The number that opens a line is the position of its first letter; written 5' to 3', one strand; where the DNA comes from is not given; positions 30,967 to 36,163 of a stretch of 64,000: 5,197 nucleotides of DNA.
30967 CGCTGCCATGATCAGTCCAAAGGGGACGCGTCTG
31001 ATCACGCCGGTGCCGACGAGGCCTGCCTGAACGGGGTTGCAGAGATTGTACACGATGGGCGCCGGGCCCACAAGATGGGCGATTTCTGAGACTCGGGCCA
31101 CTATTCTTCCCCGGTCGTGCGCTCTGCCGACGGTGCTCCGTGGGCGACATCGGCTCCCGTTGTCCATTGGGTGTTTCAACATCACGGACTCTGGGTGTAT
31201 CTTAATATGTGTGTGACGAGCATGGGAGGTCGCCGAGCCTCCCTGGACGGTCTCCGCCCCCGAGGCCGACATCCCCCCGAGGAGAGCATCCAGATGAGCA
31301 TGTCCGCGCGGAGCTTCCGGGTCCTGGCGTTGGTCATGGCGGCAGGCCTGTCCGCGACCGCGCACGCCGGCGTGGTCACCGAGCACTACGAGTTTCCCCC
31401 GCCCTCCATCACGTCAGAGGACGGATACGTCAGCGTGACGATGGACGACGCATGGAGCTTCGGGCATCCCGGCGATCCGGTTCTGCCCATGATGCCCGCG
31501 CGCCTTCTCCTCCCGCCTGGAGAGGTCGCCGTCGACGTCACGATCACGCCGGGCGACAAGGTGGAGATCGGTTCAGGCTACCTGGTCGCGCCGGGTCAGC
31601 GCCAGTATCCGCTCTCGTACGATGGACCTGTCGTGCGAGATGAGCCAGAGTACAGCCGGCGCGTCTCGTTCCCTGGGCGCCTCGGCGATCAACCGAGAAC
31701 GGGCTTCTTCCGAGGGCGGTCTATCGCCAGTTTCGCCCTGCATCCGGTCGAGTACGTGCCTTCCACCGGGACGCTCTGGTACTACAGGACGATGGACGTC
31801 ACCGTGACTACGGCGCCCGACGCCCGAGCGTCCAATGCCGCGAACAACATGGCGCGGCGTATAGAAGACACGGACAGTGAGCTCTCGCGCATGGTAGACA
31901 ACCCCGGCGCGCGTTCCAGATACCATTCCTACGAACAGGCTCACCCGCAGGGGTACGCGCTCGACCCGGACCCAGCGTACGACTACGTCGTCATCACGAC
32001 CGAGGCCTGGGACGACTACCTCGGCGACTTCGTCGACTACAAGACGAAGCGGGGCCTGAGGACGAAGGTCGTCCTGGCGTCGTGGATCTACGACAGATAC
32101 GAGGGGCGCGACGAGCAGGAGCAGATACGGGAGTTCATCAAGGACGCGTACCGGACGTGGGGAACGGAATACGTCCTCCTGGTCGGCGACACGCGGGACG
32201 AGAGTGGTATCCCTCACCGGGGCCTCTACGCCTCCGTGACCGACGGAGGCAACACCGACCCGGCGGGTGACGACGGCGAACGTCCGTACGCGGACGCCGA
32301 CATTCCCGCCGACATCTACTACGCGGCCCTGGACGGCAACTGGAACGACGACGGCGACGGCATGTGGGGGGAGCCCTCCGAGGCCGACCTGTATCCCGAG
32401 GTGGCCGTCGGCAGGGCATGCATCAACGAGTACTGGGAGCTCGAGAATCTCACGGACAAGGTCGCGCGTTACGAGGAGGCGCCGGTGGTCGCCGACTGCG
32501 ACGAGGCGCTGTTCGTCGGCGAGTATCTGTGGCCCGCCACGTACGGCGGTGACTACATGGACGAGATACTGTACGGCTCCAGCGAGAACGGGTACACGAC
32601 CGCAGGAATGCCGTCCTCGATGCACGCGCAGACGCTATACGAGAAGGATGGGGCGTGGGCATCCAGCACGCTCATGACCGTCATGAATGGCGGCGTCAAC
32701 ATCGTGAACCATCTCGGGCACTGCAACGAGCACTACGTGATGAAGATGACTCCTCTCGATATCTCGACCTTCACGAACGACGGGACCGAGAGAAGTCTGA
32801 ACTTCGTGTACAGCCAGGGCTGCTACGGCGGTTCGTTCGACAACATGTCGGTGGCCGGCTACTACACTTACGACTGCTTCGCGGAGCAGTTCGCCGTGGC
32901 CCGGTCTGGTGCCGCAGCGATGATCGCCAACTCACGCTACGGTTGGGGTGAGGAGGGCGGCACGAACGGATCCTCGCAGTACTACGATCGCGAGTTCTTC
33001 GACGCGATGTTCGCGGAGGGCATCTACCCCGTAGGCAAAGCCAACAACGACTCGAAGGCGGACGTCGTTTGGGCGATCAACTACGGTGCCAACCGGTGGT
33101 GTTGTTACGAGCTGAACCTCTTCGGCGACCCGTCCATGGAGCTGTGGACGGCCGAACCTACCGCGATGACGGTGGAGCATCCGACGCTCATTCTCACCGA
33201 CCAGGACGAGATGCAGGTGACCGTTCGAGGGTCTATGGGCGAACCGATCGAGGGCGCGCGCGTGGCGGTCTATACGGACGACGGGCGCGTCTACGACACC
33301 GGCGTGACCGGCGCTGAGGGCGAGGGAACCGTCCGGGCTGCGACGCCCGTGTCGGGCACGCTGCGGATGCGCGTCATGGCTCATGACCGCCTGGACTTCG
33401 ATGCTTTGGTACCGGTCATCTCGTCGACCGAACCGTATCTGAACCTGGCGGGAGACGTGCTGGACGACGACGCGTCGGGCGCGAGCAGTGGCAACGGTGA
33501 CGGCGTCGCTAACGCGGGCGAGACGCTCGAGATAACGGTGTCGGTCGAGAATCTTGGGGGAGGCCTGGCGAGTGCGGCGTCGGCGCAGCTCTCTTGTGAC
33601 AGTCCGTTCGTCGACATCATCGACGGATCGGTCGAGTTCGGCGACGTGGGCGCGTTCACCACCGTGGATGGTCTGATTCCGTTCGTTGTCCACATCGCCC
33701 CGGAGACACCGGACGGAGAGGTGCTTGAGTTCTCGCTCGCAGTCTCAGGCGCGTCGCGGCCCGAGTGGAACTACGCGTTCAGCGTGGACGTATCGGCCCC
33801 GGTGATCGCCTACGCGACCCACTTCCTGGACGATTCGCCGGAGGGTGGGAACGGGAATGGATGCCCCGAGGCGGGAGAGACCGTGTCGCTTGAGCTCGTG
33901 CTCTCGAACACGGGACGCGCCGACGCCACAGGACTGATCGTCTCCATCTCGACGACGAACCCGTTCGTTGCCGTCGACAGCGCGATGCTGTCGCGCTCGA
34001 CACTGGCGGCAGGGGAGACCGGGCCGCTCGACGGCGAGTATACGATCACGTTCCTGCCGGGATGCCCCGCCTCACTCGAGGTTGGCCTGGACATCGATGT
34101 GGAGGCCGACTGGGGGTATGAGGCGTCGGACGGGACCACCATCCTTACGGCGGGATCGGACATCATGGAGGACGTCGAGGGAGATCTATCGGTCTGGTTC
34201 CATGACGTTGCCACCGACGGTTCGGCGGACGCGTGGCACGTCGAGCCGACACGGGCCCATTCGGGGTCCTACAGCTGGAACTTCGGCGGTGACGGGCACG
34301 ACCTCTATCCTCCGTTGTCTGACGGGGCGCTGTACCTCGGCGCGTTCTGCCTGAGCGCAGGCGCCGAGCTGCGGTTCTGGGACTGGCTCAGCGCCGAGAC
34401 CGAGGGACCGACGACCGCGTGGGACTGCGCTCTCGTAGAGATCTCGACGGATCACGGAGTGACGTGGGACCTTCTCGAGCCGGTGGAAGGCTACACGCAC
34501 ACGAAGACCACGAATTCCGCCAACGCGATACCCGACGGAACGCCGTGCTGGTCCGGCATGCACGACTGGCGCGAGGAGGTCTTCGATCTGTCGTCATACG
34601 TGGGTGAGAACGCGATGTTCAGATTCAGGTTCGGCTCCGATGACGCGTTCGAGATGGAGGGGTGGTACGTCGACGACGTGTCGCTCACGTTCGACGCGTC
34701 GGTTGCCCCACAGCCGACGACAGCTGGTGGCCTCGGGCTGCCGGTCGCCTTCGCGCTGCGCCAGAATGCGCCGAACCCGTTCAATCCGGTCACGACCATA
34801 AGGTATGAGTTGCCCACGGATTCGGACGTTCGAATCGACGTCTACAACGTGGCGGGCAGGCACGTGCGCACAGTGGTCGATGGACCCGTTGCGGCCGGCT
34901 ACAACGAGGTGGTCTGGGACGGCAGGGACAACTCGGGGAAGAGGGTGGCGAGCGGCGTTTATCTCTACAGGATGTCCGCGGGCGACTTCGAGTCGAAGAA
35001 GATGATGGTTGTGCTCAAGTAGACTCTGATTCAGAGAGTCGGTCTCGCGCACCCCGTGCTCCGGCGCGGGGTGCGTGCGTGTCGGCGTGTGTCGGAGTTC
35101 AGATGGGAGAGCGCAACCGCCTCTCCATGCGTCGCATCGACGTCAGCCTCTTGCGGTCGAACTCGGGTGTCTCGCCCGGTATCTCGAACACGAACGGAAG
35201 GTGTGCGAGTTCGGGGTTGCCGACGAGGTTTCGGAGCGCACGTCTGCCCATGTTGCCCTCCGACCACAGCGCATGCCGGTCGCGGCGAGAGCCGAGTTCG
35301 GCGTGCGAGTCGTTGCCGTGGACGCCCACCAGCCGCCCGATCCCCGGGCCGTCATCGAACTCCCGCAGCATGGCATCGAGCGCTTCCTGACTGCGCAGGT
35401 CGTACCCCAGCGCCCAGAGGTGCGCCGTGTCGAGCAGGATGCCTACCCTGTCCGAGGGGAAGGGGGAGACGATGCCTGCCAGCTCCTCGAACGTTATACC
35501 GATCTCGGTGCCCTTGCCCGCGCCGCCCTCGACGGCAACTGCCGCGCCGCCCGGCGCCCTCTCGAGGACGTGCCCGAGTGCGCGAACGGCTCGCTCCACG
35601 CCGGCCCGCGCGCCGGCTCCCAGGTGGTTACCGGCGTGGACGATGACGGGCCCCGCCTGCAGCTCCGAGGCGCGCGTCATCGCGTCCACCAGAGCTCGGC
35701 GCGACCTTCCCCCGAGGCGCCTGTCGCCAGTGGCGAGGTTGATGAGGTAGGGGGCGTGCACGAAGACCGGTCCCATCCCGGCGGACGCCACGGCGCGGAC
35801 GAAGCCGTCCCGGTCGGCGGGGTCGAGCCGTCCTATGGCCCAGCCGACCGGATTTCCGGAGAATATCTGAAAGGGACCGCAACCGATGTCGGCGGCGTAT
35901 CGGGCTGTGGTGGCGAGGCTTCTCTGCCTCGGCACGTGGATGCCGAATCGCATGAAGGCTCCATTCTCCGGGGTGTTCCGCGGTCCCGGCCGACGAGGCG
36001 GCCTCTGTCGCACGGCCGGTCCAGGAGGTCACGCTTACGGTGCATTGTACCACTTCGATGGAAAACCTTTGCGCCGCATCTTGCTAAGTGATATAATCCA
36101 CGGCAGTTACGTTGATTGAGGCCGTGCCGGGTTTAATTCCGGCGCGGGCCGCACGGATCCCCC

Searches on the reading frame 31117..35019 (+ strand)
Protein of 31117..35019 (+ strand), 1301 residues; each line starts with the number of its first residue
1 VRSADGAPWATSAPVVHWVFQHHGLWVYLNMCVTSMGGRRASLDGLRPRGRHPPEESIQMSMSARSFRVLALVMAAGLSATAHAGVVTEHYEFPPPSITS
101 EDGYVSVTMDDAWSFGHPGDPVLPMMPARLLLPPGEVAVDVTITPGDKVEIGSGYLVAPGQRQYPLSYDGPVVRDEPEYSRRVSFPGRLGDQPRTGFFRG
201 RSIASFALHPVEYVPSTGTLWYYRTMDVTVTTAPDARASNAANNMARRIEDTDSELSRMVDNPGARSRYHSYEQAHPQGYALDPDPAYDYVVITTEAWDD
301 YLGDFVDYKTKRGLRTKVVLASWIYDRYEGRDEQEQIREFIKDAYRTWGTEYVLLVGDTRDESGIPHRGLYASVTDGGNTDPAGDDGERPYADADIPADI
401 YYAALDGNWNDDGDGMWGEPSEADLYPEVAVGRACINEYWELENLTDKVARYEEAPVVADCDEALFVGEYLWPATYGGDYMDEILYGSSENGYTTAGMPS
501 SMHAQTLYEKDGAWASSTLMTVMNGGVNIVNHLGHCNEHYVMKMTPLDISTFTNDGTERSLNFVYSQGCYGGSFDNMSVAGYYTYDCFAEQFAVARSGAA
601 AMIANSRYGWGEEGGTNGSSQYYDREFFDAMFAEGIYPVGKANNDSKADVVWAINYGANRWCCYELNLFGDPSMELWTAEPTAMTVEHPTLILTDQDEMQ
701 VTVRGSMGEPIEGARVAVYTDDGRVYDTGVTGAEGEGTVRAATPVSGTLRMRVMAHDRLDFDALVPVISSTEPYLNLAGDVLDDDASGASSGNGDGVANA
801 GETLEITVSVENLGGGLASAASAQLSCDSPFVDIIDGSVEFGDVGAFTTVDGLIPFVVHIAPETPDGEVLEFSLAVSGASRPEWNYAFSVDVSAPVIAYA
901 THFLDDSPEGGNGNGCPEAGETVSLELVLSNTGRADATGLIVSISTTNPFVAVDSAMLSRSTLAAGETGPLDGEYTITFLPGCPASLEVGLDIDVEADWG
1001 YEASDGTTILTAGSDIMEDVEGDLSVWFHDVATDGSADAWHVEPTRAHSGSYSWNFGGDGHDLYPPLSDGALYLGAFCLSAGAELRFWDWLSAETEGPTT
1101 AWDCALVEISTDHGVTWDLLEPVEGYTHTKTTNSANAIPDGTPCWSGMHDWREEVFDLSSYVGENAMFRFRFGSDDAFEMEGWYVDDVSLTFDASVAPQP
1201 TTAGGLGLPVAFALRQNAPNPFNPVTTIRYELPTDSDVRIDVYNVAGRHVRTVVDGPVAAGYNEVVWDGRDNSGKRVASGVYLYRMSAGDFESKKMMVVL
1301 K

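Call 44: search_protein_families(library=pfam, max_evalue=0.00001, proteins=[window:31117-35019:+])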
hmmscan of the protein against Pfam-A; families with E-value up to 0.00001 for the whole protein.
window:31117-35019:+ (1301 aa): 4 families
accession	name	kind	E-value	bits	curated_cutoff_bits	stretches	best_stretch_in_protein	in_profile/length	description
PF01364.23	Peptidase_C25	-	1.2e-57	196.3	23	1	290-676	1-374/374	Peptidase family C25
PF20773.4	InhA-like_MAM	-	1.8e-12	47.6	26.9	1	1041-1195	28-167/191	Immune inhibitor A-like, MAM domain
PF13860.13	FlgD_ig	-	2.7e-12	46.9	27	1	1227-1288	13-75/79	FlgD Ig-like domain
PF08126.16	Propeptide_C25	-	7.8e-08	32.1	22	1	106-245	45-185/205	Propeptide_C25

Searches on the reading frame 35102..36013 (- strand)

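Call 44: search_protein_families(library=pfam, max_evalue=0.00001, proteins=[window:35102-36013:-])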
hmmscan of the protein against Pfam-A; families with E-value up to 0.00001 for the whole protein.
window:35102-36013:- (304 aa): 1 family
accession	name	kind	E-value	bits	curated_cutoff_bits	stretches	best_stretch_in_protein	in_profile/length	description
PF01261.30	AP_endonuc_2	-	1.6e-35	123.4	31.1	1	38-284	2-234/249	Xylose isomerase-like TIM barrel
